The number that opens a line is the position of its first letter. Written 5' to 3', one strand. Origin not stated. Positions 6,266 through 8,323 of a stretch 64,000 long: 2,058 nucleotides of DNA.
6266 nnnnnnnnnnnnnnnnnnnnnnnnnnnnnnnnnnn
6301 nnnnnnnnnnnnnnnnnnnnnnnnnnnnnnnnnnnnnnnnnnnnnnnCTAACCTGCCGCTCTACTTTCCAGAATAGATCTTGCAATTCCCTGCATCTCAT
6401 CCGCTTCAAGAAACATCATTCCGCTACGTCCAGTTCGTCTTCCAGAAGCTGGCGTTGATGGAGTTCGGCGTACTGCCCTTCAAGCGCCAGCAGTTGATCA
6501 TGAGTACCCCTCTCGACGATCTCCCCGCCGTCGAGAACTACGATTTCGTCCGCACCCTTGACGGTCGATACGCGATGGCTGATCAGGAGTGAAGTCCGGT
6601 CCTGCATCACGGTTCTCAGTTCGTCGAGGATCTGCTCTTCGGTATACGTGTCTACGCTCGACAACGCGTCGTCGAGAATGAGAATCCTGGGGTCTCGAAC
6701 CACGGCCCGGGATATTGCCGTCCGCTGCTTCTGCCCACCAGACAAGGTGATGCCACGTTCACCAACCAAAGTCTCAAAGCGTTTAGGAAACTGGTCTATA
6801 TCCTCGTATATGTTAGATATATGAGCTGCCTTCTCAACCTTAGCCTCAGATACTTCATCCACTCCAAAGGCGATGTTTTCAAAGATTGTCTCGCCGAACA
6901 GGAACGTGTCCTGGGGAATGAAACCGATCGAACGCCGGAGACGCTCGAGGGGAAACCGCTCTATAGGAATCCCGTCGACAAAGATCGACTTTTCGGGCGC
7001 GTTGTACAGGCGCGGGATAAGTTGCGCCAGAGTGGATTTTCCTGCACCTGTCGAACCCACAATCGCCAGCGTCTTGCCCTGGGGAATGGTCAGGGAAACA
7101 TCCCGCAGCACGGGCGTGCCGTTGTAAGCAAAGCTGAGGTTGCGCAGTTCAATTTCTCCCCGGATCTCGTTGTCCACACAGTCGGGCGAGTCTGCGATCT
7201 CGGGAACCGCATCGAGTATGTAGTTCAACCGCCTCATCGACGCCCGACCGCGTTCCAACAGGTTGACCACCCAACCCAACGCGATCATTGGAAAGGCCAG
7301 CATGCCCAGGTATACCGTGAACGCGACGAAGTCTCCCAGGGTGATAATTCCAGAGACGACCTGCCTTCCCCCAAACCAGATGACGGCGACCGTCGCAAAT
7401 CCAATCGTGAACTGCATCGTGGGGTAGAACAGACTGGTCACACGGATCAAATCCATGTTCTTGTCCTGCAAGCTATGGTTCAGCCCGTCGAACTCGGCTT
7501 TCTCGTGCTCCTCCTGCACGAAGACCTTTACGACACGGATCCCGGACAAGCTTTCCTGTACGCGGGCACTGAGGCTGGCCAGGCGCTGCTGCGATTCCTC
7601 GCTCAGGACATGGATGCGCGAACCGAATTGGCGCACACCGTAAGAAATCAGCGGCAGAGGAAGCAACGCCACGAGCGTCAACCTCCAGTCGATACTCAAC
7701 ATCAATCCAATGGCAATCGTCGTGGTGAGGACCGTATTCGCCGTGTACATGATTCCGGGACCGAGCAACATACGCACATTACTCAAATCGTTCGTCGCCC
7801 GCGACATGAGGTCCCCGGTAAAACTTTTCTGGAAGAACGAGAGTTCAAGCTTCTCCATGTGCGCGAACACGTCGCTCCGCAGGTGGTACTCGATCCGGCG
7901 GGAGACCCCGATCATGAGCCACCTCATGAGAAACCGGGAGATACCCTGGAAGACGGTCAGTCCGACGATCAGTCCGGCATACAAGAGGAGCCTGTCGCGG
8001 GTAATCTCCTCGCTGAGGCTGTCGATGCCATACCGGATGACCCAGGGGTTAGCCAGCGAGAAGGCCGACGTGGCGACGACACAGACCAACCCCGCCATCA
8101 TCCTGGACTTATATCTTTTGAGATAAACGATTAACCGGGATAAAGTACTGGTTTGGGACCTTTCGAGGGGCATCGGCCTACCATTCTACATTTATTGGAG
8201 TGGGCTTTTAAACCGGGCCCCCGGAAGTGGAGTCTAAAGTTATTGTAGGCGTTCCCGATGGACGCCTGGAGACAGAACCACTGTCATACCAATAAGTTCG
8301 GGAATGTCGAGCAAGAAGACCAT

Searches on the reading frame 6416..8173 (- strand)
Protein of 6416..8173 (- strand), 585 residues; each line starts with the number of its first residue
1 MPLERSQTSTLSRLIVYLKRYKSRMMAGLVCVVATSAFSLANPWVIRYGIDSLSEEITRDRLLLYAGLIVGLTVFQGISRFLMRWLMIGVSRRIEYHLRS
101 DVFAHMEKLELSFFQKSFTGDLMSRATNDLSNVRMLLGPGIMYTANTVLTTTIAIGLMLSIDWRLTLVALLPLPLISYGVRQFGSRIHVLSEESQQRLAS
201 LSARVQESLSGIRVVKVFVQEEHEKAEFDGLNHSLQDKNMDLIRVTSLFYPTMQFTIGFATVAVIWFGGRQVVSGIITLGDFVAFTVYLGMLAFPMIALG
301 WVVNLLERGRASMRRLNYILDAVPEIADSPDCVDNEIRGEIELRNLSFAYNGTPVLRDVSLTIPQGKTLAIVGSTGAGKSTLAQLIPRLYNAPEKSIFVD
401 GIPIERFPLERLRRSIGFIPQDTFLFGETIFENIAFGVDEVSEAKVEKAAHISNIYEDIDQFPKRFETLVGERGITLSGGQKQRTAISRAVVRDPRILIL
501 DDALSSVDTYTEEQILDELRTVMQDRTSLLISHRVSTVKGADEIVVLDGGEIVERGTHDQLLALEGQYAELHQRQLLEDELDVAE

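Call 11: find_encoding_contigs(protein=window:6416-8173:-, flank=6000, max_places=10)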
Protein window:6416-8173:- (585 aa): no gene with exactly this product is on record in the collection.

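Call 12: find_encoding_contigs(protein=window:6416-8101:-, flank=8000, max_places=10)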
Protein window:6416-8101:- (561 aa): 1 contig read that carries it; 1 place shown.
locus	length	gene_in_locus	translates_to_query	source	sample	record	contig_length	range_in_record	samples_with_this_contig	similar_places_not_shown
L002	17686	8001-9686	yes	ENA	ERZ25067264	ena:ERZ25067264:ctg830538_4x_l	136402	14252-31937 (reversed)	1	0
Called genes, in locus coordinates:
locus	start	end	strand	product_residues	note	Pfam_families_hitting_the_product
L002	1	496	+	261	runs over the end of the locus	PF00459:Inositol_P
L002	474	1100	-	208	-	PF07228:SpoIIE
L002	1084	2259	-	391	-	PF01590:GAF, PF13185:GAF_2, PF13492:GAF_3, PF01590:GAF, PF13185:GAF_2, PF13492:GAF_3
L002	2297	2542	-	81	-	PF00156:Pribosyltran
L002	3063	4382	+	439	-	PF13660:DUF4147, PF05161:MOFRL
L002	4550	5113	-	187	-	-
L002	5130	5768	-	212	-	-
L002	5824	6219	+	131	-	-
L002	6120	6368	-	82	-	PF04542:Sigma70_r2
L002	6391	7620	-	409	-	PF00872:Transposase_mut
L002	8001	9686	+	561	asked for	PF00664:ABC_membrane, PF00005:ABC_tran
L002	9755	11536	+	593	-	PF00664:ABC_membrane, PF00005:ABC_tran, PF13401:AAA_22 (weak)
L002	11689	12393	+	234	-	PF00106:adh_short, PF08659:KR, PF13561:adh_short_C2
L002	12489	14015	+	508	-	-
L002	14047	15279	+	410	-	-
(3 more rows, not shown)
